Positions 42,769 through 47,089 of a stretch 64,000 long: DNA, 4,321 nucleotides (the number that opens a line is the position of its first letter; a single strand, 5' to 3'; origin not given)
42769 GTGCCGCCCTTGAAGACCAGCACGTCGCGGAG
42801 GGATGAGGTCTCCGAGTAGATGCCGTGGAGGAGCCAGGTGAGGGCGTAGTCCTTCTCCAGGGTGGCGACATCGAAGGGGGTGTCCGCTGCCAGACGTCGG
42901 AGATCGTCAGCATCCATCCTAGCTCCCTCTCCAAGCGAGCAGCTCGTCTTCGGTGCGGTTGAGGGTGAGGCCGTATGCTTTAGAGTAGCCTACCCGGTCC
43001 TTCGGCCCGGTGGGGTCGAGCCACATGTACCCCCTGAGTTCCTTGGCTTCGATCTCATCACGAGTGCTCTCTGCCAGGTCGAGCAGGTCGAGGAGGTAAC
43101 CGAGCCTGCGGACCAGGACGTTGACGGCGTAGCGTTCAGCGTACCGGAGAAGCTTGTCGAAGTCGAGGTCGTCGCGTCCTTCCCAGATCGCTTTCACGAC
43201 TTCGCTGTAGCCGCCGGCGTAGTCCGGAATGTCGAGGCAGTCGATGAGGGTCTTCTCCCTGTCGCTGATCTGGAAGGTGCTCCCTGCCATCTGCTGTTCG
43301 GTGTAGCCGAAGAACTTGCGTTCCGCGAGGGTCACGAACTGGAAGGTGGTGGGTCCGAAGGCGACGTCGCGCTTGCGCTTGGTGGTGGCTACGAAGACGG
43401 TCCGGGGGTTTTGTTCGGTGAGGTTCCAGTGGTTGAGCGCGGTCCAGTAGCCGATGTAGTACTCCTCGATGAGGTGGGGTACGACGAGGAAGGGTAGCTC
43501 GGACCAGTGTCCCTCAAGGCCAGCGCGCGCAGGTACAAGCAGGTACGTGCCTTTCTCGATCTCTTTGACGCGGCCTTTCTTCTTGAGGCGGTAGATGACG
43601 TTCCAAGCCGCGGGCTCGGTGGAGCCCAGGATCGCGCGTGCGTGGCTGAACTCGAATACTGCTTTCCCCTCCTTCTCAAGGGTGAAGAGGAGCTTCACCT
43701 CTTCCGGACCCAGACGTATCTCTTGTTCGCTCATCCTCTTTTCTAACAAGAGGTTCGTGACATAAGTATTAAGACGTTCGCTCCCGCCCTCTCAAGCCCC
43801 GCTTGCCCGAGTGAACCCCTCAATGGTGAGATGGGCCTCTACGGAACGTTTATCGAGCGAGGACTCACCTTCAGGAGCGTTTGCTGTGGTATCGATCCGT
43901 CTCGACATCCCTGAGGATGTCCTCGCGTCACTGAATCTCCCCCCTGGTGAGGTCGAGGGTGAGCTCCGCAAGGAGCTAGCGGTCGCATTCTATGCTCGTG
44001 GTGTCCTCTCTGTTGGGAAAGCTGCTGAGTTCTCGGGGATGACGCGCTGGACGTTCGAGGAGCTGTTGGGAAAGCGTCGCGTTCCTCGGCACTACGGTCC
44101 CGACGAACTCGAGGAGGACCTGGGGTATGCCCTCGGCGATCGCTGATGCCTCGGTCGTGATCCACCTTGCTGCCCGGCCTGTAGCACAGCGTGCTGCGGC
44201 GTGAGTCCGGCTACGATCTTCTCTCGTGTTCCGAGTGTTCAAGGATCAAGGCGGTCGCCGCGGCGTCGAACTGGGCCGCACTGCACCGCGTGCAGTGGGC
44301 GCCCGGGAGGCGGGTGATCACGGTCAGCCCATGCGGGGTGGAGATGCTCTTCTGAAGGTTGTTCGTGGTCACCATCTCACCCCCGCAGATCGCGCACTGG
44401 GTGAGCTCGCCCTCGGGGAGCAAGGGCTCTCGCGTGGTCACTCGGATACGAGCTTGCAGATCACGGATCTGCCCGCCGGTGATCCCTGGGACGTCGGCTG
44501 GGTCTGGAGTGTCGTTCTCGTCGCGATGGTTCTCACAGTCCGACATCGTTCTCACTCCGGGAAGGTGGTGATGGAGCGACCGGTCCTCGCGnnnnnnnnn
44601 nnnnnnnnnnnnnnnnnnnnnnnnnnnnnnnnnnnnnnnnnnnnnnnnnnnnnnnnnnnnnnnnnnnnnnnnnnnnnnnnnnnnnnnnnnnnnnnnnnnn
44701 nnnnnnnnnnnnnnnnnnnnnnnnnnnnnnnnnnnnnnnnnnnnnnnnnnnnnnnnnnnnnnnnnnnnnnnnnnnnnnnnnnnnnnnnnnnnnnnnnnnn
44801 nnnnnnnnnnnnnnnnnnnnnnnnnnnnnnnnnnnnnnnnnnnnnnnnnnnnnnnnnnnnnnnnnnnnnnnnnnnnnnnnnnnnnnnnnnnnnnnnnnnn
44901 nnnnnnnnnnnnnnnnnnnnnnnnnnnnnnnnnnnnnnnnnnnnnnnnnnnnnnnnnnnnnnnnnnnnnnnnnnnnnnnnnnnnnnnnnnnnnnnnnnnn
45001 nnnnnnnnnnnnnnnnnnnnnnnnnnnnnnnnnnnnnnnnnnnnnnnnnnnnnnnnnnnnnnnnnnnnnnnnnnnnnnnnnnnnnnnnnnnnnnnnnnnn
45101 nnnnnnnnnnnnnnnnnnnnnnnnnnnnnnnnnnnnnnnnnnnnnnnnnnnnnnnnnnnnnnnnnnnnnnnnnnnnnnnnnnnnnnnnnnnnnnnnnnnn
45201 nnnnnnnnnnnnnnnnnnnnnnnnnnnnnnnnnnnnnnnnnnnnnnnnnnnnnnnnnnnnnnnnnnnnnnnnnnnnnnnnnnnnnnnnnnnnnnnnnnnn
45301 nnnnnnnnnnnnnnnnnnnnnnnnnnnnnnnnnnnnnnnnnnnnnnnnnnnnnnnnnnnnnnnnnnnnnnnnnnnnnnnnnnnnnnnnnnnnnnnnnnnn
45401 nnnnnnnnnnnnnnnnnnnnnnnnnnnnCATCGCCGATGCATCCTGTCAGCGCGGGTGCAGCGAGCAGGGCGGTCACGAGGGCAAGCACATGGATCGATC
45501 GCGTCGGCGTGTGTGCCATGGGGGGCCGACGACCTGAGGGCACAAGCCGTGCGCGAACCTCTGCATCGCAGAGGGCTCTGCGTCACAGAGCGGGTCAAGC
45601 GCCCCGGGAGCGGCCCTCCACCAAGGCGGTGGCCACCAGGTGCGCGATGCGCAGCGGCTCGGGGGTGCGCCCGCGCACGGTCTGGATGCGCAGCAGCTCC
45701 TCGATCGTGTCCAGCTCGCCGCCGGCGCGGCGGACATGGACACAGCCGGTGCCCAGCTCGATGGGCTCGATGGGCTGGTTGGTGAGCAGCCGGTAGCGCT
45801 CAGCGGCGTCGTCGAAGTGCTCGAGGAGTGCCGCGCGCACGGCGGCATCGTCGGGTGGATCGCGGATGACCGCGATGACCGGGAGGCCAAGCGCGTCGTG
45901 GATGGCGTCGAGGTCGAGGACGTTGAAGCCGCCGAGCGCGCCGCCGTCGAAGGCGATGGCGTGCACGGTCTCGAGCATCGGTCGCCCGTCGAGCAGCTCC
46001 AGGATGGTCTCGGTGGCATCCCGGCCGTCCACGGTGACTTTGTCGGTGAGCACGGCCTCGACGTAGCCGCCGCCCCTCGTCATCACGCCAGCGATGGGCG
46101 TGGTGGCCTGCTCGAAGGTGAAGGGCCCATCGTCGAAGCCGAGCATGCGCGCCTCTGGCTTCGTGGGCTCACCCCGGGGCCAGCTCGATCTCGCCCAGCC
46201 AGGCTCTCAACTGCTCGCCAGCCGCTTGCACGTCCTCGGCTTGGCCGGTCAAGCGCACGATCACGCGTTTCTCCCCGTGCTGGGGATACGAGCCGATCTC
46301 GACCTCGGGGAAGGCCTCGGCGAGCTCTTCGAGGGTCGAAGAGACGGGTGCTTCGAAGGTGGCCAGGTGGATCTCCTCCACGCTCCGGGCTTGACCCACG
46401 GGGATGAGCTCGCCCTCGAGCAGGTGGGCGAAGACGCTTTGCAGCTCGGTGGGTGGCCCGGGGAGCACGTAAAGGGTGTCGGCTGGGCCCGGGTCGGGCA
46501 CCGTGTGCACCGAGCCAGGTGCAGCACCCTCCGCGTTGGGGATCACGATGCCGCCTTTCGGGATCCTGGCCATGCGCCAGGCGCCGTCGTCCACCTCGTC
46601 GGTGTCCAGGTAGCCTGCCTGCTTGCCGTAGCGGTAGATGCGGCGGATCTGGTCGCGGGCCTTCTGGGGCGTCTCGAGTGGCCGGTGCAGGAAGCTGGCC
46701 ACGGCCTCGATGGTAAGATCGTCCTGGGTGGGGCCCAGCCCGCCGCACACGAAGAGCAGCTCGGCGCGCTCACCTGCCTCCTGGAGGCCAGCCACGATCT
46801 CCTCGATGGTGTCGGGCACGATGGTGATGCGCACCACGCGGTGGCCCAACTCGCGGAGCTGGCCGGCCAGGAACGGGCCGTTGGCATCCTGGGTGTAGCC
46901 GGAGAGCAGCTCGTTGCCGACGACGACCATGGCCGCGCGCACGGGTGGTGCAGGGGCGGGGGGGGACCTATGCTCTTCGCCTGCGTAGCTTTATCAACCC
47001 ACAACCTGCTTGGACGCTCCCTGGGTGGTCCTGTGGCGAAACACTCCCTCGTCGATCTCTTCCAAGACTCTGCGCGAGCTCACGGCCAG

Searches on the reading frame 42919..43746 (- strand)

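Call 66: search_protein_families(library=pfam, proteins=[window:42919-43746:-], max_evalue=0.01)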
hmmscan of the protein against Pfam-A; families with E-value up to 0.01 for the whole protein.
window:42919-43746:- (275 aa): 2 families
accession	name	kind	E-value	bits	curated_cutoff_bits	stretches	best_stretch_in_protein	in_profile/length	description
PF09407.15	AbiEi_1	-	7.6e-09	36.4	22.2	1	90-221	12-142/142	AbiEi antitoxin C-terminal domain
PF13338.12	AbiEi_4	-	0.00053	20.5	25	1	20-71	3-49/49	Transcriptional regulator, AbiEi antitoxin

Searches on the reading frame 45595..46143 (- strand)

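Call 82: search_protein_families(library=pfam, proteins=[window:45595-46143:-], max_evalue=0.001)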
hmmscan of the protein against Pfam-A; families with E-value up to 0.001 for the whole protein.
window:45595-46143:- (182 aa): 1 family
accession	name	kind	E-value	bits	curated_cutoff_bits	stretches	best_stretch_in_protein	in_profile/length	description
PF01949.23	Endo_dU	-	1.8e-47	161.5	32.7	1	1-174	6-181/182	Endonuclease dU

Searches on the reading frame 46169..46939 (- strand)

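Call 66: search_protein_families(library=pfam, proteins=[window:46169-46939:-], max_evalue=0.01)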
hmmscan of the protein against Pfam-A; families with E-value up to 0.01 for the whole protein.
window:46169-46939:- (256 aa): 3 families
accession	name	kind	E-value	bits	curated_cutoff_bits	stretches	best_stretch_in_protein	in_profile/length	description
PF00994.29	MoCF_biosynth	-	5.6e-30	104.4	26.6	1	3-175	1-139/144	Probable molybdopterin binding domain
PF24102.1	FLAD1_M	-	5e-11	42.7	27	1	188-249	5-70/78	FAD synthase, middle domain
PF18146.6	CinA_KH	-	0.008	16.7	27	0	196-251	11-63/73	Damage-inducible protein CinA KH domain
